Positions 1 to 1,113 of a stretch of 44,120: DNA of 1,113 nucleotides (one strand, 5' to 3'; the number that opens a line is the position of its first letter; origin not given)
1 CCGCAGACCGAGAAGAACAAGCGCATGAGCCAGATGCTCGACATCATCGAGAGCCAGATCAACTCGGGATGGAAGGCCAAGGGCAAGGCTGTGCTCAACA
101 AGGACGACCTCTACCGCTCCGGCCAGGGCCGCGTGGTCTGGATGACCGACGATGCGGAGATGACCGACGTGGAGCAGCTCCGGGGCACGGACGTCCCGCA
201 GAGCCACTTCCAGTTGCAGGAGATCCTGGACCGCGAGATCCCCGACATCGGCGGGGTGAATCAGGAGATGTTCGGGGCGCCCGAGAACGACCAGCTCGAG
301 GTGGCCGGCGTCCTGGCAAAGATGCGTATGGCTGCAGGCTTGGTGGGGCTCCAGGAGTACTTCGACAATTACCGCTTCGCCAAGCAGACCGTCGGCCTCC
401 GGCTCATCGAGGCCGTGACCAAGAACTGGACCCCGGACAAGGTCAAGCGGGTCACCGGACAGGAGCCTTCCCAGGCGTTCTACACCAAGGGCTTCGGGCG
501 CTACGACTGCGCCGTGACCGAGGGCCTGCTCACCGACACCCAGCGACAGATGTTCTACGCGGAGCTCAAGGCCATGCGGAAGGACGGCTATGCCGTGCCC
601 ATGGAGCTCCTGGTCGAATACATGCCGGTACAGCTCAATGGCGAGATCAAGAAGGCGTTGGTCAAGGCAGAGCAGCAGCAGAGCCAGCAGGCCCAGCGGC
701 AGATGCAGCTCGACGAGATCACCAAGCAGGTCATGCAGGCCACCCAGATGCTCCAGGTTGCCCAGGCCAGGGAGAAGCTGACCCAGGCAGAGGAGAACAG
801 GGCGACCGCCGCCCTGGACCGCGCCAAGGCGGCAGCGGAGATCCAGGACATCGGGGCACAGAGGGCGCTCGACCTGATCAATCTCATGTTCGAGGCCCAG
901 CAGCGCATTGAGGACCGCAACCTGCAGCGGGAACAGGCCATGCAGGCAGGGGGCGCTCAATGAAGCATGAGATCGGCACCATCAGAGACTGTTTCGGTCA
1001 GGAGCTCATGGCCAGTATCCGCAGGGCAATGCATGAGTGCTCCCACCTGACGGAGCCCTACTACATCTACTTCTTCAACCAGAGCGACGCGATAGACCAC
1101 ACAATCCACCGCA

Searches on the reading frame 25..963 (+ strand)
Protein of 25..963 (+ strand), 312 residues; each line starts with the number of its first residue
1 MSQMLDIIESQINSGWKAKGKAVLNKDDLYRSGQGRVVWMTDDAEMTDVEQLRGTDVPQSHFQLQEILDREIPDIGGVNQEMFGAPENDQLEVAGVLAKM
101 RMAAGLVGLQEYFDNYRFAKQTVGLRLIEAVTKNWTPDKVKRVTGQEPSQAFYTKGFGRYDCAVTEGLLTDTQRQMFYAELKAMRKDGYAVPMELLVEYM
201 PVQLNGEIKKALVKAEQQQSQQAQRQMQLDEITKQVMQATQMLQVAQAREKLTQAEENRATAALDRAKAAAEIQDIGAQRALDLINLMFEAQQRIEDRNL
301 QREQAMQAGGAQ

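Call 91: search_protein_families(library=padloc, alignment_id=A7, max_evalue=0.001)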
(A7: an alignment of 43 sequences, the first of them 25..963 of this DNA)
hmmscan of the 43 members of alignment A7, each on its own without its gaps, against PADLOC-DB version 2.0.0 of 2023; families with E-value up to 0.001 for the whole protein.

A. member 1, window:25-963:+ (312 aa): 0 families

B. families by the number of members that match (of 43 scanned): 2 families
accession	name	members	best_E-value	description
PDLC04140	mad8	1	1.3e-06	mads_8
PDLC05079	PDC-S73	1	0.00095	-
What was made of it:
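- On Dnd / Ssp phosphorothioation, BREX type 4, DISARM: PADLOC on 43 further ORFs gives only a weak mad8 hit and a weak PDC-S73 hit (call 91).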

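Call 92: search_protein_families(library=pfam, alignment_id=A7, max_evalue=0.001)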
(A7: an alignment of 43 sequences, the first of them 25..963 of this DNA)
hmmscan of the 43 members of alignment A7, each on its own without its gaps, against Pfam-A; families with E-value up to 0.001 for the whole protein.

A. member 1, window:25-963:+ (312 aa): 1 family
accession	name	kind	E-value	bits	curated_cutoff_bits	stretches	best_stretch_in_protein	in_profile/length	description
PF16510.12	P22_portal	-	3.4e-23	82.4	26.1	1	1-256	310-590/594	Phage P22-like portal protein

B. families by the number of members that match (of 43 scanned): 10 families
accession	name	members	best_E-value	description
PF16510.12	P22_portal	1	3.4e-23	Phage P22-like portal protein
PF07087.16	DUF1353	1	1.9e-18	Protein of unknown function (DUF1353)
PF05838.17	Glyco_hydro_108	1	1.3e-16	Glycosyl hydrolase 108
PF12705.13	PDDEXK_1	1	2.6e-13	PD-(D/E)XK nuclease superfamily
PF03796.21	DnaB_C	1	4.1e-12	DnaB-like helicase C terminal domain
PF09374.15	PG_binding_3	1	3.2e-08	Predicted Peptidoglycan domain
PF13481.12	AAA_25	1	1.1e-07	AAA domain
PF08774.17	VRR_NUC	1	3.4e-07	VRR-NUC domain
PF06745.19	ATPase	1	0.0003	KaiC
PF20720.3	nSTAND3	1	0.00047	Novel STAND NTPase 3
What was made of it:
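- On Dnd / Ssp phosphorothioation, BREX type 4, DISARM: Pfam shows no desulfurase or PglZ (call 92).
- No other recombinase family turned up among the 43 further ORFs scanned (call 92). No base-synthesis genes such as PurZ or the Que genes were seen in the genome (call 92).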
